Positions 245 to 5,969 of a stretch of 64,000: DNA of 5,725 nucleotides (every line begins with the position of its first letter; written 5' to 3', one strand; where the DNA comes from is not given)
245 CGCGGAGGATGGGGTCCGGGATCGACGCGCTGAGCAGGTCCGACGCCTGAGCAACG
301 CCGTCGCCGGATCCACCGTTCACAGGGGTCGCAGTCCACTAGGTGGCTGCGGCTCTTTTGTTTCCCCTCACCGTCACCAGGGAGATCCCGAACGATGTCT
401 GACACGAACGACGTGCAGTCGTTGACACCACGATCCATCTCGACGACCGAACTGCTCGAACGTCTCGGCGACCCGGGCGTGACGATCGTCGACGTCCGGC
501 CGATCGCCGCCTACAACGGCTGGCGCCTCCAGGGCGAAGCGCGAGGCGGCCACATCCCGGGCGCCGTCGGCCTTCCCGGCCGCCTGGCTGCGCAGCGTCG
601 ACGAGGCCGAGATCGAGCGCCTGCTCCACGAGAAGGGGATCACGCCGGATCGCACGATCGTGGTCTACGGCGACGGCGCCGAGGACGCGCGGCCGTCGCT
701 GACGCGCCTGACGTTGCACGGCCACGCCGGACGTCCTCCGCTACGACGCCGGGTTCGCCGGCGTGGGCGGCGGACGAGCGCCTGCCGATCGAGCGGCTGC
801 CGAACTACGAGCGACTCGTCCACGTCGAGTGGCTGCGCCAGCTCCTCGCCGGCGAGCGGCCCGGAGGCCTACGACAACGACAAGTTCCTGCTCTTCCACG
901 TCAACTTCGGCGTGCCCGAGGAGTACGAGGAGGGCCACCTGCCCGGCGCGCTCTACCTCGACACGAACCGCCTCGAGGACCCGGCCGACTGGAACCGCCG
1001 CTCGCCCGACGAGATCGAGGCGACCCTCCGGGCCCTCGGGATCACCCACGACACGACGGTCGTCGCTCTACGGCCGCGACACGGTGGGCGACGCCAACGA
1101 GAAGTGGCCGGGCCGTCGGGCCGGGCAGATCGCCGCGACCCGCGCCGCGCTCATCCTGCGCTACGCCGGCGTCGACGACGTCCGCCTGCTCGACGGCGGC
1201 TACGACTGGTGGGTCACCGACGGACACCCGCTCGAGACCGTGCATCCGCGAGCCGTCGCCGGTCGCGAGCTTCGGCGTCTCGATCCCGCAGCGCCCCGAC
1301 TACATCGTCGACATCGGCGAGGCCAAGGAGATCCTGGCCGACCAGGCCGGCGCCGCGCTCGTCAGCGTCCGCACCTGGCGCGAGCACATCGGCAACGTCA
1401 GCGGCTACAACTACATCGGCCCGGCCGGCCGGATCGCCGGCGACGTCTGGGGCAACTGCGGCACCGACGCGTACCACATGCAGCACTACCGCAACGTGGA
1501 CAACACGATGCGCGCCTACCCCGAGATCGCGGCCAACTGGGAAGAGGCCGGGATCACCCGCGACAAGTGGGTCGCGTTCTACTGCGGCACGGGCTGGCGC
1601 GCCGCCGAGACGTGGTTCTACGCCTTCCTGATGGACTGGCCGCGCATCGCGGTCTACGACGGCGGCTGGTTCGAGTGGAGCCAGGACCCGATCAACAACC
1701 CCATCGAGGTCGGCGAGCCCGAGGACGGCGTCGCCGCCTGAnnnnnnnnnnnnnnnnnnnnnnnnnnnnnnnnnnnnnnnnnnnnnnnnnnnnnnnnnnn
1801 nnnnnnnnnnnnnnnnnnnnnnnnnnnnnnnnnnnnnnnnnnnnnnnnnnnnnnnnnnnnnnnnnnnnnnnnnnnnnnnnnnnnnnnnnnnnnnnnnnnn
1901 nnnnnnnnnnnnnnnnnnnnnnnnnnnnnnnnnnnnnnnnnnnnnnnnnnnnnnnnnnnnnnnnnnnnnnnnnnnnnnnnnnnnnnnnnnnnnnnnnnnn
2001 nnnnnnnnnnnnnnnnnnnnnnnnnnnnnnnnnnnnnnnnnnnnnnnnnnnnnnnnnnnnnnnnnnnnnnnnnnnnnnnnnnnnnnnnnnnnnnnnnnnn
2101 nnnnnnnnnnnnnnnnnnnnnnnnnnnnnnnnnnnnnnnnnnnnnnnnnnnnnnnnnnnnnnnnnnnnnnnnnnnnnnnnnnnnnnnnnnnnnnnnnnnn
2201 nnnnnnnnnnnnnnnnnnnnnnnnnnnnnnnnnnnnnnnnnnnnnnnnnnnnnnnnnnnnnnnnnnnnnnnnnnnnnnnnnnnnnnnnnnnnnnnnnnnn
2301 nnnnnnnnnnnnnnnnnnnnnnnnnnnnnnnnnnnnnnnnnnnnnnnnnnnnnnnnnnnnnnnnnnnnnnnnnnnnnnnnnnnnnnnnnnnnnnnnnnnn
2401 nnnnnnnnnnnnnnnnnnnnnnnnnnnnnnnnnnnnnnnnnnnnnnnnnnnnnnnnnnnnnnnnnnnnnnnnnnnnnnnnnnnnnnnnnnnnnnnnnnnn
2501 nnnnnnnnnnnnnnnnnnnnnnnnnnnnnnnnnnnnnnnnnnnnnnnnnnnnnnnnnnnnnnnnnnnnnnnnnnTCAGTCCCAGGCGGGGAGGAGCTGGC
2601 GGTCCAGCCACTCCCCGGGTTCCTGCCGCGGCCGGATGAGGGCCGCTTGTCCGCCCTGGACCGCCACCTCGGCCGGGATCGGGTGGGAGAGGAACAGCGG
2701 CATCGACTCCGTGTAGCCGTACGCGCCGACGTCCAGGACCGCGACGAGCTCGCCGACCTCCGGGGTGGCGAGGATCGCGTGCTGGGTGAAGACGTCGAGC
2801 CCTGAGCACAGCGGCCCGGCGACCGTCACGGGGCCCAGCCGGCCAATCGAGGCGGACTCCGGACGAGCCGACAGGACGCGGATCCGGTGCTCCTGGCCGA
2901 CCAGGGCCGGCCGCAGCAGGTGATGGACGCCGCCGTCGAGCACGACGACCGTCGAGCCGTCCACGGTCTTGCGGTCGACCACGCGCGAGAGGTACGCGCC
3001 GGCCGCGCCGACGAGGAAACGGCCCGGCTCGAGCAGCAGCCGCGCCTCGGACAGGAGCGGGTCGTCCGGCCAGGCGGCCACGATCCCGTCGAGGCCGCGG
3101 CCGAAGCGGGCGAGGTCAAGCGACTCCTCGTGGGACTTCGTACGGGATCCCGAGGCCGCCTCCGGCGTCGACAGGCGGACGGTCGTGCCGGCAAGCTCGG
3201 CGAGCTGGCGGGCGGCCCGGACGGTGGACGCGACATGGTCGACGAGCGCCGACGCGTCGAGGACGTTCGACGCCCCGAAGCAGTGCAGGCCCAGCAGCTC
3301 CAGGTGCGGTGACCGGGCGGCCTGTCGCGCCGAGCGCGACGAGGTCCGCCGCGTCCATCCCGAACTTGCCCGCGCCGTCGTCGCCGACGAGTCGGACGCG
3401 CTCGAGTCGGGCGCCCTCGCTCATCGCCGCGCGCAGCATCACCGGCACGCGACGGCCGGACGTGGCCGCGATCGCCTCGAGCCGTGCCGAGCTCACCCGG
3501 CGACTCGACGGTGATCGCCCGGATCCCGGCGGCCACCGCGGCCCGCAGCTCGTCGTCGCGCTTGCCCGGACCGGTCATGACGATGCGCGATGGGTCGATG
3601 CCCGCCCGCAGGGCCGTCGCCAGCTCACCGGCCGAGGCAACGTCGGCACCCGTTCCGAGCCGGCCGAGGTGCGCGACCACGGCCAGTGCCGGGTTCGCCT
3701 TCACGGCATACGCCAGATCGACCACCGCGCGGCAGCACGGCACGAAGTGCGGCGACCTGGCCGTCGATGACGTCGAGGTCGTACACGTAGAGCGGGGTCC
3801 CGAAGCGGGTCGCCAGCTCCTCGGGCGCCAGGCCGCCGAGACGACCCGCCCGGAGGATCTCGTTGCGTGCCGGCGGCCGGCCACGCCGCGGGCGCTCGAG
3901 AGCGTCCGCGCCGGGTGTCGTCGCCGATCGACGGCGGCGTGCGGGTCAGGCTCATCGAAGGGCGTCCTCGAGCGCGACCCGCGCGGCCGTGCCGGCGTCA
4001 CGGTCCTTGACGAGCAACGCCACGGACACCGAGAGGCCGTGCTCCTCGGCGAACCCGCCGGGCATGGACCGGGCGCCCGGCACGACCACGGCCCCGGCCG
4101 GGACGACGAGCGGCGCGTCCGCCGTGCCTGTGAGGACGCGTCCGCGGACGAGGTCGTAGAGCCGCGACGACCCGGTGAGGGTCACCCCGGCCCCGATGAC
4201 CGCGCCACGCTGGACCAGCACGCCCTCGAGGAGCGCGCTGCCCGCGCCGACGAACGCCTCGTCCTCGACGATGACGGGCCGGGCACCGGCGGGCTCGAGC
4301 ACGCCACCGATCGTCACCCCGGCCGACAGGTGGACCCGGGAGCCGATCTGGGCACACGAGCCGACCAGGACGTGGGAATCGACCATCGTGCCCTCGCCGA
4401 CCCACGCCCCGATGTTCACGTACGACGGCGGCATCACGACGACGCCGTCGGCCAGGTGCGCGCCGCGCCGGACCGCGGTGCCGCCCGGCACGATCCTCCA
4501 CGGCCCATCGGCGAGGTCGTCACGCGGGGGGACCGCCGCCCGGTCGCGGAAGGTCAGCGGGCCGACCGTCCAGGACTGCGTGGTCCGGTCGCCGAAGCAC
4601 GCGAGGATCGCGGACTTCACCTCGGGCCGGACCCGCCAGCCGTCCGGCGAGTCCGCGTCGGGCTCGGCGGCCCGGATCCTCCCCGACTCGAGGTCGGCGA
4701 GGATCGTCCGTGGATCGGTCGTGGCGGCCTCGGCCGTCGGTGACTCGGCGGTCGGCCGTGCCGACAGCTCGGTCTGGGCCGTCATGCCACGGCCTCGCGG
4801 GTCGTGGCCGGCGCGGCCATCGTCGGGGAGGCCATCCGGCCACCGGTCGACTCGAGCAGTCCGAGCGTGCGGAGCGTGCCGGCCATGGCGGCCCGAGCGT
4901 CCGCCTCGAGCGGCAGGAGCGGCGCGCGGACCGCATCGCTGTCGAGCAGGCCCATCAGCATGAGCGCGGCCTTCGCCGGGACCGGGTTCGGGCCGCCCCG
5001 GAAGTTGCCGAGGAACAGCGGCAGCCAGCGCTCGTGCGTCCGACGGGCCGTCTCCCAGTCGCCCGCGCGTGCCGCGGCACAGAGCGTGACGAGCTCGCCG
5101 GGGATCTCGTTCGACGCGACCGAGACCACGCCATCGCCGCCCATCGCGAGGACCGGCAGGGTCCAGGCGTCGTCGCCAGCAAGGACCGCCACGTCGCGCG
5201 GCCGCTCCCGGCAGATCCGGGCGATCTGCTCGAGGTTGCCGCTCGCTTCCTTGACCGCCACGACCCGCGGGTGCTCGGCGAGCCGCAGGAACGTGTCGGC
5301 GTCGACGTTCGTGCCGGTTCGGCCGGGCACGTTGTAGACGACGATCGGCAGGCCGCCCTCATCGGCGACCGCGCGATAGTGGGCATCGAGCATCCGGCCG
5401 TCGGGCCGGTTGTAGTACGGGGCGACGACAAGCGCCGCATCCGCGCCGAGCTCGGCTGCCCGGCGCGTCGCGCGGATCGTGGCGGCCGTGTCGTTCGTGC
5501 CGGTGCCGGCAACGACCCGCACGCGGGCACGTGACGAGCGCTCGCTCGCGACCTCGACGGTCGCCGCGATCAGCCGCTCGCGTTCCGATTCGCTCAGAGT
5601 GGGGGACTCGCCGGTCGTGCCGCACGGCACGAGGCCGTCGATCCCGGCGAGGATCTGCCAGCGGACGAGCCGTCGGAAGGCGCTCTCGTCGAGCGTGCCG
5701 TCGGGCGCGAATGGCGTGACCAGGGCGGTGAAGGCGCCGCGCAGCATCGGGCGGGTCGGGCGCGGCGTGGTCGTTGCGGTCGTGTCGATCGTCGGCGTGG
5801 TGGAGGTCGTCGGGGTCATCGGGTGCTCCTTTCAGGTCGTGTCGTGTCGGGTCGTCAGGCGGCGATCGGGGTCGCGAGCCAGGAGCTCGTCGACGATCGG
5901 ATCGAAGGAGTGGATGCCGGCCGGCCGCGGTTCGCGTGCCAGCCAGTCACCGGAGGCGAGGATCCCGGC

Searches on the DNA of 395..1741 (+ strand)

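Call 76: search_rna_families(sources=[L201, L202, L203, L205, L207], threshold=evalue, max_evalue=0.1)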
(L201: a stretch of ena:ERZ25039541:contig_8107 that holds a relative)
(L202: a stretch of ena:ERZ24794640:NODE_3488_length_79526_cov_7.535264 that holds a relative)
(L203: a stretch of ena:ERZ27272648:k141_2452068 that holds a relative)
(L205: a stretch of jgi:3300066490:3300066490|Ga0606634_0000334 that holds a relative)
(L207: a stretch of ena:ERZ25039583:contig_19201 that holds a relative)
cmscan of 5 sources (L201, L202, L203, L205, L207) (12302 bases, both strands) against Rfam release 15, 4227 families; matches with E-value up to 0.1: 1.
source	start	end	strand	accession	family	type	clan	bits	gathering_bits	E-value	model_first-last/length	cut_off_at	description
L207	141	215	-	RF00005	tRNA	Gene; tRNA;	CL00001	64.6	29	1.9e-12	1-71/71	no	tRNA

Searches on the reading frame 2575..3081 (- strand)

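Call 62: search_protein_families(library=pfam, proteins=[window:2575-3081:-], max_evalue=0.01)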
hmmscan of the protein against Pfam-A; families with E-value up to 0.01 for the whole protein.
window:2575-3081:- (168 aa): 1 family
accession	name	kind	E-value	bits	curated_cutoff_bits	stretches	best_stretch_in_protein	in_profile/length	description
PF00278.28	Orn_DAP_Arg_deC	-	1.5e-18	67.3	23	1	27-119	7-95/95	Pyridoxal-dependent decarboxylase, C-terminal sheet domain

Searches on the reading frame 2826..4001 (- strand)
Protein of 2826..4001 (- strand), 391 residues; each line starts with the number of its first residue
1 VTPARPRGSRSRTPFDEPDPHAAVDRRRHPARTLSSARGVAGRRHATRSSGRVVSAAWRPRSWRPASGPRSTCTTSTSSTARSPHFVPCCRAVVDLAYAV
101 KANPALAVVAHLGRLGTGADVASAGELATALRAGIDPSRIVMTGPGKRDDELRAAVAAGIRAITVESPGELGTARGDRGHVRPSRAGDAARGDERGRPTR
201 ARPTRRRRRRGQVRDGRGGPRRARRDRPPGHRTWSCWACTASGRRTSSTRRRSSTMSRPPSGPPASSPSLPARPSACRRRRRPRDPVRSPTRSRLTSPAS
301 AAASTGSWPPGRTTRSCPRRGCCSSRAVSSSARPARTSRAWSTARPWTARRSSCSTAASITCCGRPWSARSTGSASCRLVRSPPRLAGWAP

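Call 3: search_protein_families(library=pfam, proteins=[window:2826-4001:-], max_evalue=0.01)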
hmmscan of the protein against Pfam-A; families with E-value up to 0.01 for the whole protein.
window:2826-4001:- (391 aa): 1 family
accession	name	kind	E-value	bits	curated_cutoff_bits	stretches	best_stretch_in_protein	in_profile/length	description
PF02784.22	Orn_Arg_deC_N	-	2.8e-18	66.6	23.4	1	94-171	18-95/247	Pyridoxal-dependent decarboxylase, pyridoxal binding domain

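Call 61: search_protein_families(library=ncbifam, proteins=[window:2826-4001:-], max_evalue=0.001)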
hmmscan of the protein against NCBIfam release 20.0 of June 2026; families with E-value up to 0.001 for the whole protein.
window:2826-4001:- (391 aa): 4 families
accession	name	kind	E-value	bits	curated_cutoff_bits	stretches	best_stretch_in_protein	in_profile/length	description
TIGR03099.1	dCO2ase_PEP1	hypoth_equivalog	4.3e-22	78.7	478.45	1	94-173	50-128/398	pyridoxal-dependent decarboxylase, exosortase A system-associated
TIGR01048.1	lysA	equivalog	1.5e-19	69.9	297.9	1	96-172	53-129/417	diaminopimelate decarboxylase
NF052544.1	OrLyDeCDokD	equivalog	0.00035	19.3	700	1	96-171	71-146/461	ornithine/lysine decarboxylase DokD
NF006515.0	PRK08961.1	equivalog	0.00082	17.4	802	0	91-167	524-601/861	bifunctional aspartate kinase/diaminopimelate decarboxylase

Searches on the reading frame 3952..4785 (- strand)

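Call 3: search_protein_families(library=pfam, proteins=[window:3952-4785:-], max_evalue=0.01)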
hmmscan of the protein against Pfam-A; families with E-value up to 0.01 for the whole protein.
window:3952-4785:- (277 aa): 4 families
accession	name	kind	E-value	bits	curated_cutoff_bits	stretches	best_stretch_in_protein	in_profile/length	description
PF00132.30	Hexapep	-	9.9e-12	44.5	27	2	126-161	1-36/36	Bacterial transferase hexapeptide (six repeats)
PF14602.12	Hexapep_2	-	1.3e-09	38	27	1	170-204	1-33/34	Hexapeptide repeat of succinyl-transferase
PF14805.11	THDPS_N_2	-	8.1e-05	23.1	25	1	26-64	30-65/67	Tetrahydrodipicolinate N-succinyltransferase N-terminal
PF25084.1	LbH_EIF2B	-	0.00077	19.9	54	1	110-203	11-99/105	EIF2B subunit epsilon LbH domain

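Call 61: search_protein_families(library=ncbifam, proteins=[window:3952-4785:-], max_evalue=0.001)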
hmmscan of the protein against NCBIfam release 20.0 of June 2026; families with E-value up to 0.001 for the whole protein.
window:3952-4785:- (277 aa): 20 families
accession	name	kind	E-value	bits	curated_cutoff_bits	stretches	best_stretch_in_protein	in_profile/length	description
NF008808.1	PRK11830.1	equivalog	4.1e-79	265.5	204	1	27-277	5-243/243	2,3,4,5-tetrahydropyridine-2,6-dicarboxylate N-succinyltransferase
TIGR00965.1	dapD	equivalog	6.6e-53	179.9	375.4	1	28-277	32-269/271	2,3,4,5-tetrahydropyridine-2,6-dicarboxylate N-succinyltransferase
TIGR03532.1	DapD_Ac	equivalog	4.8e-28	98.3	231.75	1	83-208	75-198/231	2,3,4,5-tetrahydropyridine-2,6-dicarboxylate N-acetyltransferase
TIGR03570.1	NeuD_NnaD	subfamily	8.2e-15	54.9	160.8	1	104-206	95-189/202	NeuD/PglB/VioB family sugar acetyltransferase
NF002060.0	PRK00892.1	subfamily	3.2e-10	39.7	207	1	104-160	127-183/345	UDP-3-O-(3-hydroxymyristoyl)glucosamine N-acyltransferase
NF041874.1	EPS_EpsC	equivalog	3.4e-09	36.6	150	1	124-201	65-144/168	serine O-acetyltransferase EpsC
NF006986.0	PRK09451.1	equivalog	7.7e-09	34.9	725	1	104-217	331-441/456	bifunctional UDP-N-acetylglucosamine diphosphorylase/glucosamine-1-phosphate N-acetyltransferase GlmU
TIGR01172.1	cysE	equivalog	2.3e-08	34.2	210.65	1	126-201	67-144/162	serine O-acetyltransferase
TIGR01853.1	lipid_A_lpxD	equivalog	7.5e-08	31.7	242.5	1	104-161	118-175/325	UDP-3-O-(3-hydroxymyristoyl)glucosamine N-acyltransferase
NF003657.0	PRK05289.1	equivalog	1.2e-07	31.1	226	1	104-208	11-113/264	acyl-ACP--UDP-N-acetylglucosamine O-acyltransferase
NF010937.0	PRK14357.1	equivalog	3.9e-07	29.3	658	1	106-212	322-425/448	bifunctional UDP-N-acetylglucosamine diphosphorylase/glucosamine-1-phosphate N-acetyltransferase GlmU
TIGR01852.1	lipid_A_lpxA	equivalog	1.1e-06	28.1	231.05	1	104-209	6-109/254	acyl-ACP--UDP-N-acetylglucosamine O-acyltransferase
NF010934.1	PRK14354.1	equivalog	3.3e-06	25.9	450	1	106-207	329-427/447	bifunctional UDP-N-acetylglucosamine diphosphorylase/glucosamine-1-phosphate N-acetyltransferase GlmU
TIGR03535.1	DapD_actino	equivalog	7.9e-06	25.2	441.5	1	102-217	159-270/320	2,3,4,5-tetrahydropyridine-2,6-dicarboxylate N-succinyltransferase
NF008349.0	PRK11132.1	equivalog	7.9e-06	25.1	397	1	124-202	145-225/273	serine O-acetyltransferase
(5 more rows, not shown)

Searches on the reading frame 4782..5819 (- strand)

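Call 3: search_protein_families(library=pfam, proteins=[window:4782-5819:-], max_evalue=0.01)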
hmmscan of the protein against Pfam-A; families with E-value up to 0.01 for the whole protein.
window:4782-5819:- (345 aa): 1 family
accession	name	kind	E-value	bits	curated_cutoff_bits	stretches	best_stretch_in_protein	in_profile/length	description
PF00701.28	DHDPS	-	6.7e-84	281.5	22.1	1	26-316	2-286/289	Dihydrodipicolinate synthetase family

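Call 61: search_protein_families(library=ncbifam, proteins=[window:4782-5819:-], max_evalue=0.001)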
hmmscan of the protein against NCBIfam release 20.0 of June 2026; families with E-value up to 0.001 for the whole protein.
window:4782-5819:- (345 aa): 7 families
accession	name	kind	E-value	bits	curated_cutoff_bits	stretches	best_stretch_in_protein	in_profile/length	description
TIGR00674.1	dapA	equivalog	7.8e-86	287.5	206.15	1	29-317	2-284/286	4-hydroxy-tetrahydrodipicolinate synthase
TIGR02313.1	HpaI-NOT-DapA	exception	6.7e-59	199.1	396.7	1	26-322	1-292/294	2,4-dihydroxyhept-2-ene-1,7-dioic acid aldolase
NF003164.0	PRK04147.1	equivalog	1.6e-39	135.9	281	1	26-264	4-237/294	N-acetylneuraminate lyase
TIGR00683.1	nanA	equivalog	6.2e-38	130.8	382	1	26-262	1-232/293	N-acetylneuraminate lyase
NF002958.0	PRK03620.1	subfamily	1.7e-33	115.7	278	1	25-315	10-295/307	5-dehydro-4-deoxyglucarate dehydratase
TIGR03249.1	KdgD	equivalog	5e-27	94.8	373.95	1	27-313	10-292/299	5-dehydro-4-deoxyglucarate dehydratase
NF040954.1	Arch_KDGaldase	equivalog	1.5e-25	90.1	390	1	32-312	6-274/288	bifunctional 2-dehydro-3-deoxy-phosphogluconate/2-dehydro-3-deoxy-6-phosphogalactonate aldolase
